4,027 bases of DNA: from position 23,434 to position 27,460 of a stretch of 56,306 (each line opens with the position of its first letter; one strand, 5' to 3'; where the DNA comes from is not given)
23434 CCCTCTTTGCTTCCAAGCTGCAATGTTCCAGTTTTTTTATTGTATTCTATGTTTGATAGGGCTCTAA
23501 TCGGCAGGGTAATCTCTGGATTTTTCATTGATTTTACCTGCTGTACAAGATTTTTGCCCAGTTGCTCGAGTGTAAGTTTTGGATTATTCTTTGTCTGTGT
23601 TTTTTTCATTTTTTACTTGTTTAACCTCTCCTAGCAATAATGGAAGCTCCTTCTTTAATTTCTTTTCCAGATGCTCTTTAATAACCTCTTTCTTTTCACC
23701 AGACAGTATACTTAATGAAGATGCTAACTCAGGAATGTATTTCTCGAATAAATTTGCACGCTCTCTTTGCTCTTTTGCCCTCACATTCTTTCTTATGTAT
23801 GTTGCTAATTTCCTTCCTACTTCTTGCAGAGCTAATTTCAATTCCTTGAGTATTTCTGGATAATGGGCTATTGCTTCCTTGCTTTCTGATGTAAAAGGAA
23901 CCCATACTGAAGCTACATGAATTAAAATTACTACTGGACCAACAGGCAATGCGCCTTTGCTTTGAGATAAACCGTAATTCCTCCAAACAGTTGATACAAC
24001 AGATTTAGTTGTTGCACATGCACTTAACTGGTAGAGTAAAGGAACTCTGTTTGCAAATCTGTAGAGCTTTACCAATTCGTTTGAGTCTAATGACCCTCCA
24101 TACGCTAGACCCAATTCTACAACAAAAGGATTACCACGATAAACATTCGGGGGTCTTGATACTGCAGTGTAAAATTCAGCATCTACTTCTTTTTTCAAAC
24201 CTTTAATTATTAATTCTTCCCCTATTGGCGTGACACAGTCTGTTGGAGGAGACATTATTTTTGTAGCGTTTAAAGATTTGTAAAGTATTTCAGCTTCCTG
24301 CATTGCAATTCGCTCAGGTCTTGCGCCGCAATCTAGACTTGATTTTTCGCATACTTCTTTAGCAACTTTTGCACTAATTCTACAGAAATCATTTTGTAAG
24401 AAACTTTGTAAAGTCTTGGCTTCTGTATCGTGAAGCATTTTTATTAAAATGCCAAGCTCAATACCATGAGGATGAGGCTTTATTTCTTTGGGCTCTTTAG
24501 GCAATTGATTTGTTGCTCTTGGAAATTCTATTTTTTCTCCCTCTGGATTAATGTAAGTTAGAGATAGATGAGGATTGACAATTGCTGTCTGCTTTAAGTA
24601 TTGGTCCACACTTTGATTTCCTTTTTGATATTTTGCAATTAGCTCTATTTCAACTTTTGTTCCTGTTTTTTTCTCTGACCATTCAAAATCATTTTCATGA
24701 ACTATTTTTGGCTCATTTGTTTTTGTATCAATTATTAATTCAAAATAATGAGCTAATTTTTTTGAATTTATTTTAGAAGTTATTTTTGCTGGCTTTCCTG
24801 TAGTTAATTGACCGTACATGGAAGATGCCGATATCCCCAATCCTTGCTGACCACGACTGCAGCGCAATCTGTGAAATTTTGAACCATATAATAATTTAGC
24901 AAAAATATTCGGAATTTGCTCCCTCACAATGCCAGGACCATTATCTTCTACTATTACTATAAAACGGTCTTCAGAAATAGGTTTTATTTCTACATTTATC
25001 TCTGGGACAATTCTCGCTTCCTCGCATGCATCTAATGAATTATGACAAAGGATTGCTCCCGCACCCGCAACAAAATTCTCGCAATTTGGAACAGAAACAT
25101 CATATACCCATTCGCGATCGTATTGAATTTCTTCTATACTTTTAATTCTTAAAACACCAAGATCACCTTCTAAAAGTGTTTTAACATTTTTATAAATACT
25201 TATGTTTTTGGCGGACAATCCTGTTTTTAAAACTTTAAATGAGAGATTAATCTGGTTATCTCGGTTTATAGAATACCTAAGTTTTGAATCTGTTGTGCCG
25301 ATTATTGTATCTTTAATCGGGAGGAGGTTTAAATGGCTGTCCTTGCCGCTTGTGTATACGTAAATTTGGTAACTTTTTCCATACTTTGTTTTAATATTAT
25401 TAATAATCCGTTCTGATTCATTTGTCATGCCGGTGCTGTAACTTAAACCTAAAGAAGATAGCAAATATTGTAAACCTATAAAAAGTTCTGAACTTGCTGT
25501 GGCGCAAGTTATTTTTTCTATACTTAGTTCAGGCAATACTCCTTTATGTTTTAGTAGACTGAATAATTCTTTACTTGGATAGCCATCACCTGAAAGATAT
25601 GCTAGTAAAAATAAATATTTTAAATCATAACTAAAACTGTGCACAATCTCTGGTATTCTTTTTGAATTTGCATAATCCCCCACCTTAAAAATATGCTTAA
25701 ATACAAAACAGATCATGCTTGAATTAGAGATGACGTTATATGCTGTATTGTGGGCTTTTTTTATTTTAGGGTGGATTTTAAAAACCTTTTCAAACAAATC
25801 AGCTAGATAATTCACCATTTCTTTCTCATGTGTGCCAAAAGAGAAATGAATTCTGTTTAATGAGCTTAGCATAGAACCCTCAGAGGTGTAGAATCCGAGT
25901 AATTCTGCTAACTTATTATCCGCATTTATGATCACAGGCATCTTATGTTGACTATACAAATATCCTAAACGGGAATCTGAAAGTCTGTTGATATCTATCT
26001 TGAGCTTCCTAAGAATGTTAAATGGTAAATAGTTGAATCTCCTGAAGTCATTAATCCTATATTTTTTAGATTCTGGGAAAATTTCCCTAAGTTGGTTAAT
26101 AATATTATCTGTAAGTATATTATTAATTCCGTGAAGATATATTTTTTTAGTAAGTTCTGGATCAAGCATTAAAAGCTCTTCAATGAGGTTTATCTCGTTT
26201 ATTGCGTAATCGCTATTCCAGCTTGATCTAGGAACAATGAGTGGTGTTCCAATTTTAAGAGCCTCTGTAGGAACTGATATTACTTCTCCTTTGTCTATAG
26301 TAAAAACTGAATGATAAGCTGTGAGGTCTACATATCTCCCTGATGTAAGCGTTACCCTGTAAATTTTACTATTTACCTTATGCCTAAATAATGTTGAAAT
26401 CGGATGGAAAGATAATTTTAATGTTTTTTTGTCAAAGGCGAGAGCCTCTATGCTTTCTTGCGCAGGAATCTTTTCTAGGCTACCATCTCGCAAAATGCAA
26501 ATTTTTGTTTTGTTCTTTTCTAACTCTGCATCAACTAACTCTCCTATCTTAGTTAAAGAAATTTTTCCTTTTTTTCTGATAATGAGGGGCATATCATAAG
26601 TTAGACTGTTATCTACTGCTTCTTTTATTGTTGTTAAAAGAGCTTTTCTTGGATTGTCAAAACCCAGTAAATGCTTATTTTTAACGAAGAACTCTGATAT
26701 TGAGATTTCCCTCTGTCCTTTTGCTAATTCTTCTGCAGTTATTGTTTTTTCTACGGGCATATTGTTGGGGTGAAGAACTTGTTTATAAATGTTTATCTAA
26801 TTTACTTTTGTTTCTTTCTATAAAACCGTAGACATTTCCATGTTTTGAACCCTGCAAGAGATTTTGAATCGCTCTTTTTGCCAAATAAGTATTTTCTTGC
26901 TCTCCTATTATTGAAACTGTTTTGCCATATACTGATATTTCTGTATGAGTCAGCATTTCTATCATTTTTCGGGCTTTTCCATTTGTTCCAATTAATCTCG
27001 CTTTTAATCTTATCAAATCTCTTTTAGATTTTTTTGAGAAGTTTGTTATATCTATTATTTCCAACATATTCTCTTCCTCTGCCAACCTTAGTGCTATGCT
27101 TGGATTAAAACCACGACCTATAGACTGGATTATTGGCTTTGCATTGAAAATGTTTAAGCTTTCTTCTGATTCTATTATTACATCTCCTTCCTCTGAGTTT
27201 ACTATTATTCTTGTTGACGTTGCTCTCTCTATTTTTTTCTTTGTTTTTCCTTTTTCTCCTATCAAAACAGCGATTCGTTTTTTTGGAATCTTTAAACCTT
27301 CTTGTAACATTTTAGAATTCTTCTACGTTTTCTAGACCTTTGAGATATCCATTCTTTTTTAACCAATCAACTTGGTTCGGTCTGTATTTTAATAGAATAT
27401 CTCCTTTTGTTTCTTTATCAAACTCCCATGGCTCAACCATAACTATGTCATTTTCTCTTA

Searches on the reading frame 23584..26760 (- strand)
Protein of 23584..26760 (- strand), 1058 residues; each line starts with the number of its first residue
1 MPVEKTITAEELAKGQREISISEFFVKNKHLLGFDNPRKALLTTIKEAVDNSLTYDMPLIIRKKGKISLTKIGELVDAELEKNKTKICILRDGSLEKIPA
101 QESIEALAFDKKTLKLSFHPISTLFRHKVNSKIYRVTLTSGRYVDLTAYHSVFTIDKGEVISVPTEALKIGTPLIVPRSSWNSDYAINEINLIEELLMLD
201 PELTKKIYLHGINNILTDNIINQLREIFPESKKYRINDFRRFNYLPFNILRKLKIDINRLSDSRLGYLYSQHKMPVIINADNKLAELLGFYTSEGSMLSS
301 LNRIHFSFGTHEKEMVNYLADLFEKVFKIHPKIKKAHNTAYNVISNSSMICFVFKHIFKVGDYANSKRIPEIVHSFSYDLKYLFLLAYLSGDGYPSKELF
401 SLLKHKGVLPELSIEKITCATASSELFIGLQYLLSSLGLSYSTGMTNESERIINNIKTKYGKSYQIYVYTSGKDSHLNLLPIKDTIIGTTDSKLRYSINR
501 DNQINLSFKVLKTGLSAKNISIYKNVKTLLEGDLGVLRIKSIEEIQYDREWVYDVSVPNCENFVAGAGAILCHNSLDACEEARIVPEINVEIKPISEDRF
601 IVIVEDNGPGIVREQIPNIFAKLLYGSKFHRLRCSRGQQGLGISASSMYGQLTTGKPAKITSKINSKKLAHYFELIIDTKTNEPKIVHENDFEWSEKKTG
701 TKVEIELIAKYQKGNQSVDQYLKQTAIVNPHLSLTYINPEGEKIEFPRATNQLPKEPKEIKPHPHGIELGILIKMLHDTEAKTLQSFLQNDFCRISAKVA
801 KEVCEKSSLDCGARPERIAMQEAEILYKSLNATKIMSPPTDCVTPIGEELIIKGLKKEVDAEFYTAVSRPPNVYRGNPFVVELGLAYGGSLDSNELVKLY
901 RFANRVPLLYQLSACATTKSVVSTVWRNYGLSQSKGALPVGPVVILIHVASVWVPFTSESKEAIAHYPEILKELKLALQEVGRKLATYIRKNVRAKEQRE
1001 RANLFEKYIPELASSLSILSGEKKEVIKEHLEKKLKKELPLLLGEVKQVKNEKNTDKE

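Call 5: search_protein_families(library=pfam, proteins=[window:23584-26760:-], max_evalue=0.01)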
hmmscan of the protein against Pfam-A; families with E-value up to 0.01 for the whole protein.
window:23584-26760:- (1058 aa): 5 families
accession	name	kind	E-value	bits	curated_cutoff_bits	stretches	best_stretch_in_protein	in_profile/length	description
PF09239.17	Topo-VIb_trans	-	1.5e-60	204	24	1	838-1001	1-159/159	Topoisomerase VI B subunit, transducer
PF14890.11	Intein_splicing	-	7.6e-19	68.5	35.8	1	67-574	8-155/155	Intein splicing domain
PF14528.11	LAGLIDADG_3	-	7.1e-08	33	22.5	1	283-348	3-72/82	LAGLIDADG-like domain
PF02518.31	HATPase_c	-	8.2e-08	33.1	26.4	1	571-651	13-85/111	Histidine kinase-, DNA gyrase B-, and HSP90-like ATPase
PF13589.12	HATPase_c_3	-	1.5e-06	28.7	25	1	569-673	8-103/137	Histidine kinase-, DNA gyrase B-, and HSP90-like ATPase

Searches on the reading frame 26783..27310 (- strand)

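Call 5: search_protein_families(library=pfam, proteins=[window:26783-27310:-], max_evalue=0.01)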
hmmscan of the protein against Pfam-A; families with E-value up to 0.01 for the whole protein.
window:26783-27310:- (175 aa): 4 families
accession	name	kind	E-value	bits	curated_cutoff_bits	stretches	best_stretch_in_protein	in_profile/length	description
PF21800.4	KH_KRR1_2nd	-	2.1e-15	56.9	27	1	83-152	3-71/91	KRR1 small subunit processome component, second KH domain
PF00013.35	KH_1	-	2.9e-11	43.4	21.5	2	6-58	4-61/66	KH domain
PF22891.2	KH_PNO1_2nd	-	5.2e-09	36.6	27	1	85-166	4-85/90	Eukaryotic type KH-domain (KH-domain type I) (327.11.2)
PF22675.2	KH-I_KHDC4-BBP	-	0.00037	20.7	30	0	101-132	6-37/76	KHDC4/BBP-like, KH-domain type I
